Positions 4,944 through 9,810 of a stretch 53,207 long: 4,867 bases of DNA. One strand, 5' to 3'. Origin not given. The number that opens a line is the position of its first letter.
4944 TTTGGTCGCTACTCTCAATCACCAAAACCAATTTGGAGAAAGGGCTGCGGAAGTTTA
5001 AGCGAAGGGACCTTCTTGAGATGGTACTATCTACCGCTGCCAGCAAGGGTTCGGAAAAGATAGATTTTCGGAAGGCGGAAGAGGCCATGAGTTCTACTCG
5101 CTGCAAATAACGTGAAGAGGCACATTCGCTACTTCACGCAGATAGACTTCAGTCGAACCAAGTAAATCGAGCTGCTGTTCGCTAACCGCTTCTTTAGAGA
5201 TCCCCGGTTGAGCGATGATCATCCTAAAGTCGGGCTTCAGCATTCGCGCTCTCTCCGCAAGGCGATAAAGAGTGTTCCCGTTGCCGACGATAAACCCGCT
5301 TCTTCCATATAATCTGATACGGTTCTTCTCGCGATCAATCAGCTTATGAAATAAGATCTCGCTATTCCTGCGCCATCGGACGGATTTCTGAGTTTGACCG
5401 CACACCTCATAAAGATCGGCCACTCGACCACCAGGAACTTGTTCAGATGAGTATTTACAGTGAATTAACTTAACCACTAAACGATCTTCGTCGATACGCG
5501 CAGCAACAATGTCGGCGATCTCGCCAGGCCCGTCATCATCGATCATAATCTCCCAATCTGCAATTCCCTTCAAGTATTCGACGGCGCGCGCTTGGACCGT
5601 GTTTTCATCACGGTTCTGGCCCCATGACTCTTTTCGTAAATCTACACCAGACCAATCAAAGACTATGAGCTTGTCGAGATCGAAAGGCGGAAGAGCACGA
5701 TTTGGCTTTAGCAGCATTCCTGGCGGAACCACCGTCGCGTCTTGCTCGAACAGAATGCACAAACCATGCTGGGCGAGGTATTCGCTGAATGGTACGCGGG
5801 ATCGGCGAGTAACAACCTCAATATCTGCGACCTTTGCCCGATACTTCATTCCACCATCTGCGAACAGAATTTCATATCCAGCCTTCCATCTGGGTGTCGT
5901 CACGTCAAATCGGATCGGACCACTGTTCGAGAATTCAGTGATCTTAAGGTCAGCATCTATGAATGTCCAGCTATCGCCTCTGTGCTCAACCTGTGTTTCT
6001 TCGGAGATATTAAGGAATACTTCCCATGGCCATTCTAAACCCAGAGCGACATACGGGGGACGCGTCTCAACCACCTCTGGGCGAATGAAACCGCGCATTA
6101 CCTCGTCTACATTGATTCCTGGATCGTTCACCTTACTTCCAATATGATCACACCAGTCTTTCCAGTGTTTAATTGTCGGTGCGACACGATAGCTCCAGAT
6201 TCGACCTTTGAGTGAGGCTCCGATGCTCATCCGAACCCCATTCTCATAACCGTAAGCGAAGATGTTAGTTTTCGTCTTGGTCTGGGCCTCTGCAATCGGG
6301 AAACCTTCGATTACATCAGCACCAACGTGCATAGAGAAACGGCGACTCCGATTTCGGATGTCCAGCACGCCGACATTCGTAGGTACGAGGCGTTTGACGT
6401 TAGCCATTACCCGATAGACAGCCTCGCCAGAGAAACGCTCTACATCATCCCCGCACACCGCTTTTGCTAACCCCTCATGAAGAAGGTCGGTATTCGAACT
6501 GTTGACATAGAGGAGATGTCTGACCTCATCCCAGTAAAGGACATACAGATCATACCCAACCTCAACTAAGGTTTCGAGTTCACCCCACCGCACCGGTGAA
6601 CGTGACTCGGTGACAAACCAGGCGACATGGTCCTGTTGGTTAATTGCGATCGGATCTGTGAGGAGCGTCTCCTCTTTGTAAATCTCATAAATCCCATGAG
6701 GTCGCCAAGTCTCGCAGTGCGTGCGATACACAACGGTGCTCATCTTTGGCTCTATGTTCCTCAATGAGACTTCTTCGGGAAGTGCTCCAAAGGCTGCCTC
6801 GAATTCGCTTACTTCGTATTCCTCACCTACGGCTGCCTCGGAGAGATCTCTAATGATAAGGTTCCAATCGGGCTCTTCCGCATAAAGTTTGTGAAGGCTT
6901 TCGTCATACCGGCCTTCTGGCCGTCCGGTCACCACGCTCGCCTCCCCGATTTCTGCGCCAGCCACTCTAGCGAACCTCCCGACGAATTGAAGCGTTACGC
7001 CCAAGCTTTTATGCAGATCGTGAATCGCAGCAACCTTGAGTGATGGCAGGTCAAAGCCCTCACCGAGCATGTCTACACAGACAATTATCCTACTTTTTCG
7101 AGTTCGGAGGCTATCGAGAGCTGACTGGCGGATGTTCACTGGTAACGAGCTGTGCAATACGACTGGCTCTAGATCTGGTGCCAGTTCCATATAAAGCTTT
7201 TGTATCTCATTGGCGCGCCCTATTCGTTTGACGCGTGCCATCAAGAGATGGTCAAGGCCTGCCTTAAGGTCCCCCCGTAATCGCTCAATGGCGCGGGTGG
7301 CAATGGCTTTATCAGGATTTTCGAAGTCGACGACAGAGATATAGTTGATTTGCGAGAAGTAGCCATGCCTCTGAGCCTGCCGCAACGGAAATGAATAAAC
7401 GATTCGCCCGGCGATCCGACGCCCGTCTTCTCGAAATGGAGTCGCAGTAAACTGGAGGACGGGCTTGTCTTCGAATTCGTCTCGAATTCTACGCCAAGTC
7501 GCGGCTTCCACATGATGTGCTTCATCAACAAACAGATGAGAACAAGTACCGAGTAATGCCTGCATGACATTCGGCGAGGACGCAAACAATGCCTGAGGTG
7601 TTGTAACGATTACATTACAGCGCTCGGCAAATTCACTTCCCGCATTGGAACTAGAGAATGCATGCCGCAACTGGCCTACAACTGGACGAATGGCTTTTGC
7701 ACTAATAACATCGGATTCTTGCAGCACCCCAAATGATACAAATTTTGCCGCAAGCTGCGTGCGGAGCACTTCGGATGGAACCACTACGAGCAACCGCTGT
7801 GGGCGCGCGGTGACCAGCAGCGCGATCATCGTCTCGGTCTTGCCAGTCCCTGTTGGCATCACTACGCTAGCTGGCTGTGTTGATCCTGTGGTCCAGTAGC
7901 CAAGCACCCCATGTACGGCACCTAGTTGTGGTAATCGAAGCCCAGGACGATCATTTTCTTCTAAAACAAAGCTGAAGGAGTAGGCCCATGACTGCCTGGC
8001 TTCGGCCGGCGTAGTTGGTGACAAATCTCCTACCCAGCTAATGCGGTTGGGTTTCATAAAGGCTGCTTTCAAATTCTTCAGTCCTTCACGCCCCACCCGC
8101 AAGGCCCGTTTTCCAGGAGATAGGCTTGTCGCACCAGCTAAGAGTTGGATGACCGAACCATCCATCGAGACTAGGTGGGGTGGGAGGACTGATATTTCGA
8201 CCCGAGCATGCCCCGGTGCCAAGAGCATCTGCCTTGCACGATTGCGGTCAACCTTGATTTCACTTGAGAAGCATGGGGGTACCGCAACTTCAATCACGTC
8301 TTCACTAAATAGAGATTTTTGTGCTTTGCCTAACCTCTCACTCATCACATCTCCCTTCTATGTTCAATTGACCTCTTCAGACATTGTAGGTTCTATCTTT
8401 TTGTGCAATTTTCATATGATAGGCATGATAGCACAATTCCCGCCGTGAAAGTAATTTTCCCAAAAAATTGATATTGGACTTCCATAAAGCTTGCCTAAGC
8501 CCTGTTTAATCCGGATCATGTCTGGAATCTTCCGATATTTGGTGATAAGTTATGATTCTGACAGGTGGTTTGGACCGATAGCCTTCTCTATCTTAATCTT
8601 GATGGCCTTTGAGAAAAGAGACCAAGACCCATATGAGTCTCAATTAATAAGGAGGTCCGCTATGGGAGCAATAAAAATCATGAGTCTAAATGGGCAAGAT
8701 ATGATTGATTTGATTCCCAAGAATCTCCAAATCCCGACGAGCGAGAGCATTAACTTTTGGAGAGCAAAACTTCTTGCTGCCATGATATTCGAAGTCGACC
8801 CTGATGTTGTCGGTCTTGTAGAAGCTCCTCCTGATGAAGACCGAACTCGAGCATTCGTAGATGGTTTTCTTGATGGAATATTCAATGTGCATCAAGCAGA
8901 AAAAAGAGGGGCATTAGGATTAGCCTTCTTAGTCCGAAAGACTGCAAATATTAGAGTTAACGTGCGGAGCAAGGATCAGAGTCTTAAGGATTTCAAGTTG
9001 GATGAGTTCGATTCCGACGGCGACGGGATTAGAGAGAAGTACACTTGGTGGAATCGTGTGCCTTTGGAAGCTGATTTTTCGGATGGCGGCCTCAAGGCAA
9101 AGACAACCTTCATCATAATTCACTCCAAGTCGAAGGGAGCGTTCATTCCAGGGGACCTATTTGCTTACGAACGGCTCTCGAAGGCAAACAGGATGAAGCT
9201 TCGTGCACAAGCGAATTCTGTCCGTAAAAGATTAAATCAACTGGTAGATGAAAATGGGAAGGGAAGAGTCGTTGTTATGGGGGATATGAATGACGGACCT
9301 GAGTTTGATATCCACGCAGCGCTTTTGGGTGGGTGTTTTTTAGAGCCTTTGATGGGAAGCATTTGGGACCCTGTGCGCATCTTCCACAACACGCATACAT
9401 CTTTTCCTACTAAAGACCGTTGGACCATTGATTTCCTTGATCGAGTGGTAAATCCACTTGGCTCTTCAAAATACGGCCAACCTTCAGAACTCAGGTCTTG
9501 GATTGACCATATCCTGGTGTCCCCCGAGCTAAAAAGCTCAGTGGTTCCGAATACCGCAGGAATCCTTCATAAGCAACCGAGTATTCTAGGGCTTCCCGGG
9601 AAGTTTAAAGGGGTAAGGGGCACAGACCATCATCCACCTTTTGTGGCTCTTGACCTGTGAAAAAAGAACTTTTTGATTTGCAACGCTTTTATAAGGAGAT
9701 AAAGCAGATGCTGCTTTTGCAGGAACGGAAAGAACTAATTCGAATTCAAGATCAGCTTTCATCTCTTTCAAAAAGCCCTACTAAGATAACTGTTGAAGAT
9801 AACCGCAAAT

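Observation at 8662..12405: Unnamed three-gene operon (EEP phosphodiesterase, 624-aa TIM-barrel-like protein, deoxyribosyltransferase-like protein): candidate nucleotide-directed defence system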

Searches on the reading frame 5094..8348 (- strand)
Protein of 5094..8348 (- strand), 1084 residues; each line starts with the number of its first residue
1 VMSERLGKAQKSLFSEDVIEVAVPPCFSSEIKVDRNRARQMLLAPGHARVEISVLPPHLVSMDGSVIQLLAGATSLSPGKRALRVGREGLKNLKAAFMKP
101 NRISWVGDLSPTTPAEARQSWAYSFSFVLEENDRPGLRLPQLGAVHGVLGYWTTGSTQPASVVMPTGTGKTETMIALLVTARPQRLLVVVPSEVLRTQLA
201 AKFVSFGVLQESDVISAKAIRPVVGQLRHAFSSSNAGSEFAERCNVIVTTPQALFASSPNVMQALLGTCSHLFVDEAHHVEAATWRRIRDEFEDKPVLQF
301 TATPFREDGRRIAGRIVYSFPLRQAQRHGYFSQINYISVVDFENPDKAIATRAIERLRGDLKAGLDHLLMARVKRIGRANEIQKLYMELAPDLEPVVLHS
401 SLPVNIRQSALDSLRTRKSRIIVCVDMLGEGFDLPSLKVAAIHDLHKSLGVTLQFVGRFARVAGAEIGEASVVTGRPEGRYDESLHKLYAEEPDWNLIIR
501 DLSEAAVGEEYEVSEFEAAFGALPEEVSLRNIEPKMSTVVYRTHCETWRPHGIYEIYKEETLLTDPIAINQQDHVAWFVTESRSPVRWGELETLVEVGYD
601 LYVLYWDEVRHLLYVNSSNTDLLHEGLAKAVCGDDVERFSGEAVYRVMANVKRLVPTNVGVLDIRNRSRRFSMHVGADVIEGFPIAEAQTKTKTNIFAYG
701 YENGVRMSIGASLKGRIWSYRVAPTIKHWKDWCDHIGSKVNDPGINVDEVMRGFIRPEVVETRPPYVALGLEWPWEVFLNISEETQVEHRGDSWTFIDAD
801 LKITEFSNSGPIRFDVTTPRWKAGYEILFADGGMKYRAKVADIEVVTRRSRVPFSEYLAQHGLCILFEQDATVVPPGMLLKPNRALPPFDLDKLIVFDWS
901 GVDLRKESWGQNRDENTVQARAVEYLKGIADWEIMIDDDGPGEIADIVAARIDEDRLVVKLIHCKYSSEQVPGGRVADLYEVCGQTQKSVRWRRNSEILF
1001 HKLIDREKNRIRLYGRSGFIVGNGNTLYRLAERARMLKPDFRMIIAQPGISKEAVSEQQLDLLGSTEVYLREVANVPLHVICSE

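Call 3: search_protein_families(library=pfam, proteins=[window:5094-8348:-], max_evalue=0.1)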
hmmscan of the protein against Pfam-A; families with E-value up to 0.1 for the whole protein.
window:5094-8348:- (1084 aa): 4 families
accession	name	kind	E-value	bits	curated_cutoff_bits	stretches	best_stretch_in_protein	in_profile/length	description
PF04851.21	ResIII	-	4.7e-21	75.8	22.5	1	158-306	24-164/164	Type III restriction enzyme, res subunit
PF00270.35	DEAD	-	2.1e-11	44.3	26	1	161-306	18-162/167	DEAD/DEAH box helicase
PF00271.37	Helicase_C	-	6e-11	43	23.5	1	384-462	32-109/110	Helicase conserved C-terminal domain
PF13401.12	AAA_22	-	0.067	13.9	27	0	164-293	12-109/130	AAA domain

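Call 4: search_protein_families(library=padloc, proteins=[window:5094-8348:-], max_evalue=0.1)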
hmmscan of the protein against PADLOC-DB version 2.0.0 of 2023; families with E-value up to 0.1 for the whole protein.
window:5094-8348:- (1084 aa): 19 families
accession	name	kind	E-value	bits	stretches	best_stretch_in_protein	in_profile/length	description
PDLC02707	PbeA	-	4.3e-13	46.7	2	163-337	274-453/672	PbeA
PDLC03659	mREase_IV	-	1.4e-08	31.1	2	272-340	339-412/945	Type IV methyl-directed restriction enzyme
PDLC02704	PbeA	-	1.4e-07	28.5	1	164-337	277-458/682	PbeA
PDLC00194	HamB1|HamB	-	1.7e-06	24.2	2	397-443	564-609/995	DEAD-box helicase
PDLC02859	DpdF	-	2.4e-06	24.3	1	158-491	116-443/545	DpdF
PDLC03658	mREase_IV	-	3e-06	23.2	1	270-461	337-544/953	Type IV methyl-directed restriction enzyme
PDLC02867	DpdF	-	2.5e-05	20.8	1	161-285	158-281/855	DpdF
PDLC01770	Cas3g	-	3.8e-05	20.4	1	157-219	26-92/733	-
PDLC02706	PbeA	-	0.00015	18.5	1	163-307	291-434/722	PbeA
PDLC01439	typeIV_DinG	-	0.00079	16.2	0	241-295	159-212/575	CAS-IV-A; associated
PDLC02872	DpdF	-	0.0017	14.9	1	160-282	178-302/859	DpdF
PDLC01252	Cas3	-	0.005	14.3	1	163-290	5-134/324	CAS-I; effector_G3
PDLC04173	GajB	-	0.0082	13.1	1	157-212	9-65/471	-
PDLC01731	typeIV_DinG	-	0.0095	12.8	1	166-284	49-169/526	Csf4_2_IVA1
PDLC02870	DpdF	-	0.015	11.9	1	161-461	32-319/534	DpdF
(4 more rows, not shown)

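Call 5: search_protein_families(library=ncbifam, proteins=[window:5094-8348:-], max_evalue=0.1)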
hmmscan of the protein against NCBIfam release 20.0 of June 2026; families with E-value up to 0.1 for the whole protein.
window:5094-8348:- (1084 aa): 15 families
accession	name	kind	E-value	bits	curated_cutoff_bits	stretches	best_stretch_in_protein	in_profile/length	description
TIGR04095.1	dnd_restrict_1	equivalog_domain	6e-09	35.4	600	1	163-379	30-261/451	DNA phosphorothioation system restriction enzyme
NF053632.1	heli_RadD_YejH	equivalog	6.9e-09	34.5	720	2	137-218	3-80/573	DNA repair helicase RadD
TIGR00631.1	uvrb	equivalog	2.6e-06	26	750.1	1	393-463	468-543/658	excinuclease ABC subunit UvrB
NF003673.1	PRK05298.1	equivalog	6.3e-06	24.8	743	1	392-463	467-543/653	excinuclease ABC subunit UvrB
NF041063.1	DpdF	equivalog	1.5e-05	23.8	550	1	160-281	161-283/813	protein DpdF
NF010337.0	PRK13766.1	equivalog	0.0002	19.6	610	1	160-280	33-144/781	Hef nuclease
TIGR00348.1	hsdR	subfamily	0.0003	19.4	284.55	1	166-347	276-458/674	HsdR family type I site-specific deoxyribonuclease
NF008521.0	PRK11448.1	equivalog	0.00093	17.3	729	1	137-204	414-484/1123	type I restriction-modification system endonuclease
TIGR00603.1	rad25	subfamily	0.0041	15.4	328.7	1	157-310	275-419/734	DNA repair helicase rad25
NF046051.1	restrict_EcoAI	equivalog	0.0044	15.5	550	1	160-331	180-343/768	EcoAI/FtnUII family type I restriction enzme subunit R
TIGR00643.1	recG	equivalog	0.026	13.2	659.4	0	381-461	471-552/629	ATP-dependent DNA helicase RecG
NF045503.1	repair_heli_XPB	equivalog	0.034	12.7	610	0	155-214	201-259/548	DNA repair helicase XPB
NF005981.0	PRK08074.1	equivalog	0.043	11.8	789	1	240-291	428-478/931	ATP-dependent DNA helicase DinG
NF008394.0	PRK11192.1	equivalog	0.071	11.9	507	0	392-465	271-343/441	ATP-dependent RNA helicase SrmB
NF008744.0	PRK11776.1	equivalog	0.08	11.5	524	0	384-487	257-359/460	ATP-dependent RNA helicase DbpA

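Call 6: search_protein_families(library=phrogs, proteins=[window:5094-8348:-], max_evalue=0.1)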
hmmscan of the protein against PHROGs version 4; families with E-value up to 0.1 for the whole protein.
window:5094-8348:- (1084 aa): 4 families
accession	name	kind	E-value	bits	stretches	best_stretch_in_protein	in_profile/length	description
phrog_16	-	DNA, RNA and nucleotide metabolism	3.1e-36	126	1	137-464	273-588/986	DNA helicase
phrog_9690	-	DNA, RNA and nucleotide metabolism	0.00026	21.1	1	330-463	131-257/306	DNA helicase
phrog_16694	-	unknown function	0.00036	19.6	1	160-211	297-352/1010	-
phrog_6819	-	DNA, RNA and nucleotide metabolism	0.0006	19.4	0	159-203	38-81/645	Holliday junction branch migration helicase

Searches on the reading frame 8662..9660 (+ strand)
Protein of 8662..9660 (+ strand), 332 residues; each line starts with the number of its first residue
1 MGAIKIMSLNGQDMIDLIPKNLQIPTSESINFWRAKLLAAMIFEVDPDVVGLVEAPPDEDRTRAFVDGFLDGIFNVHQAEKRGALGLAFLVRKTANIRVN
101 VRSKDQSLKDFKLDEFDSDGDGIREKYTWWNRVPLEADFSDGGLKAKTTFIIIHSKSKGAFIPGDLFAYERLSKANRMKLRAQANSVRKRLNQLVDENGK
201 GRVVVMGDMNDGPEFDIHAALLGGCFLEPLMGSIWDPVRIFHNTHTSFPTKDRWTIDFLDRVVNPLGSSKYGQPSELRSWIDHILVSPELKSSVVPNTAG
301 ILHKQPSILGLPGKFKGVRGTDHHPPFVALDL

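Call 3: search_protein_families(library=pfam, proteins=[window:8662-9660:+], max_evalue=0.1)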
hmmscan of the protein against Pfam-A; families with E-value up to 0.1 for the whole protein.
window:8662-9660:+ (332 aa): 3 families
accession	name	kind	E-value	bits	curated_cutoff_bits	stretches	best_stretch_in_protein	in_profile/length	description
PF03372.29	Exo_endo_phos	-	1.4e-09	38.5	24.5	1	35-294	19-210/225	Endonuclease/Exonuclease/phosphatase family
PF19580.5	Exo_endo_phos_3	-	0.00019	21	27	1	173-214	161-199/311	Endonuclease/Exonuclease/phosphatase family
PF14529.12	Exo_endo_phos_2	-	0.0081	16.5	27.4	0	183-210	13-40/117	Endonuclease-reverse transcriptase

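Call 4: search_protein_families(library=padloc, proteins=[window:8662-9660:+], max_evalue=0.1)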
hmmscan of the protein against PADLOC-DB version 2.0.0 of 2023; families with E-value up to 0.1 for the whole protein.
window:8662-9660:+ (332 aa): 0 families

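Call 5: search_protein_families(library=ncbifam, proteins=[window:8662-9660:+], max_evalue=0.1)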
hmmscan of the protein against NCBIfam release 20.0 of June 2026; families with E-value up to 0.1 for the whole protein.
window:8662-9660:+ (332 aa): 4 families
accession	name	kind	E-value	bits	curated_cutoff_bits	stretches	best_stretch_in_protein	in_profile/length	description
NF033681.1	ExeM_NucH_DNase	subfamily_domain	1.5e-06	27.4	300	1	34-210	275-445/546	ExeM/NucH family extracellular endonuclease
TIGR00633.1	xth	equivalog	0.0094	15.5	99.05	0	177-213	119-154/255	exodeoxyribonuclease III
TIGR00195.1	exoDNase_III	equivalog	0.031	13.9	182.55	0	174-218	111-157/254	exodeoxyribonuclease III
NF008733.0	PRK11756.1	equivalog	0.044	13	280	0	31-96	9-74/269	exodeoxyribonuclease III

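Call 6: search_protein_families(library=phrogs, proteins=[window:8662-9660:+], max_evalue=0.1)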
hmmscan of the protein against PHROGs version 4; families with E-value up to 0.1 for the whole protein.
window:8662-9660:+ (332 aa): 0 families

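Call 10: search_solved_structures(query=window:8662-9660:+, max_evalue=1)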
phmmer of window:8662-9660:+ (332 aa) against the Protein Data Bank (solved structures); distinct sequences matched with E-value up to 1: 1.
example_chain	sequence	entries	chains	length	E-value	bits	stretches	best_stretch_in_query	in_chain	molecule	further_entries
3ppe_A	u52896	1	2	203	0.8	12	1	162-217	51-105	Vascular endothelial cadherin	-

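Call 86: search_solved_structures(query=A6, max_evalue=1, show_alignments=1)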
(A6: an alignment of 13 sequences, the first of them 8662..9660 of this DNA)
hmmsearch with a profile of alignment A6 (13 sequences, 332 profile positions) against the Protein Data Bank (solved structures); distinct sequences matched with E-value up to 1: 1.
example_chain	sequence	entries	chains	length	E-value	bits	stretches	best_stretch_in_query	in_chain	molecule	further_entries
1ako_A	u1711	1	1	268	0.011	18.2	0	34-93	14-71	EXONUCLEASE III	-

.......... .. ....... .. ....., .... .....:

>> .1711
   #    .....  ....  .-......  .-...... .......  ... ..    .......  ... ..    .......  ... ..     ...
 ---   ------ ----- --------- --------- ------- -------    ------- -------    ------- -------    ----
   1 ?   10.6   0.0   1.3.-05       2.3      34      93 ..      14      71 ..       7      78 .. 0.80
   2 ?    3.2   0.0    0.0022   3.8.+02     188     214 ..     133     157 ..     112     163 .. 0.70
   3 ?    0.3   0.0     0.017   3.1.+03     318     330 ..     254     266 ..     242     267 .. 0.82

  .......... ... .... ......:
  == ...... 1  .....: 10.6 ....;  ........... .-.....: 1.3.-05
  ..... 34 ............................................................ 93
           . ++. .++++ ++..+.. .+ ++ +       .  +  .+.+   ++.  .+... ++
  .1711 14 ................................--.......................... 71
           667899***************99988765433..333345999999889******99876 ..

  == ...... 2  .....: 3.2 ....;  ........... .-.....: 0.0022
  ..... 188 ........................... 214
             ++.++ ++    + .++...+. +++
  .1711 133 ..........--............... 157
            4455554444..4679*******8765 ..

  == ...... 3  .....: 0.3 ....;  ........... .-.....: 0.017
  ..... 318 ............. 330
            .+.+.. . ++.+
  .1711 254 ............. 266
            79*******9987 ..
